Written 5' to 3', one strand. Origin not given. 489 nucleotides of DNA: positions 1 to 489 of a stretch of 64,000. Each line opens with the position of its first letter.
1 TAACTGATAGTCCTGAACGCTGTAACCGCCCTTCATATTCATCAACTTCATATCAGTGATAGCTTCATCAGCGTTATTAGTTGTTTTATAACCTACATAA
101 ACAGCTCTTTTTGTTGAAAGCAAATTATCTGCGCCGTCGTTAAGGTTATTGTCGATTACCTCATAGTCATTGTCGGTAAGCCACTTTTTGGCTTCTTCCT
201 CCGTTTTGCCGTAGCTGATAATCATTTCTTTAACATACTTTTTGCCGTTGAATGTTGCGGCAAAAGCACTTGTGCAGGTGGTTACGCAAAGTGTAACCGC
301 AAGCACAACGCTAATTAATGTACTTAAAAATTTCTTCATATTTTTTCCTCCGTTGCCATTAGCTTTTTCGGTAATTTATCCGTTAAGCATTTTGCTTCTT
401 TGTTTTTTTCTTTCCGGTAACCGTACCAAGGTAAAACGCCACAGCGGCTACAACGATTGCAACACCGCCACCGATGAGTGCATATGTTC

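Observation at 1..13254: Head-to-tail array of seven paralogous genes for an uncharacterised three-span surface-protein family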

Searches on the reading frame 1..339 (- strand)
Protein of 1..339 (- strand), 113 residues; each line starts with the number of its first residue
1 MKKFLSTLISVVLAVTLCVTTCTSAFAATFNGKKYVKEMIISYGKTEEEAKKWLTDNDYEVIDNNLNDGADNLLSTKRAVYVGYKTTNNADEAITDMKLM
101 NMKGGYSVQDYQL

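Call 3: search_protein_families(library=pfam, proteins=[window:1-339:-], max_evalue=1)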
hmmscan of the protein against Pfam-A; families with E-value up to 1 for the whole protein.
window:1-339:- (113 aa): 2 families
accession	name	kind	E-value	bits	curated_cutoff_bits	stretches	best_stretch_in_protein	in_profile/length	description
PF13786.12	DUF4179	-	0.019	15.8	30.1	1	2-84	4-90/94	Domain of unknown function (DUF4179)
PF12698.13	ABC2_membrane_3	-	0.22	11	31.6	1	26-91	48-113/347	ABC-2 family transporter protein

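Call 4: search_protein_families(library=ncbifam, proteins=[window:1-339:-], max_evalue=1)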
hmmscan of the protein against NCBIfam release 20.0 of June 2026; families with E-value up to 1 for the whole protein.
window:1-339:- (113 aa): 3 families
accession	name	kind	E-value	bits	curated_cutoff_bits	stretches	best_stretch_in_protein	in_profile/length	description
NF005245.0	PRK06755.1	equivalog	0.058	12.9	322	1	40-59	171-190/209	hypothetical protein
NF053819.1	EF0750_LPXTG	subfamily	0.072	13.6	47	1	1-51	1-48/105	EF2685/EF0750 family sortase-dependent surface protein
NF040942.2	hypo_ExtJ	equivalog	0.1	13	52.5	1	8-33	4-29/77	selenite/tellurite reduction operon protein ExtJ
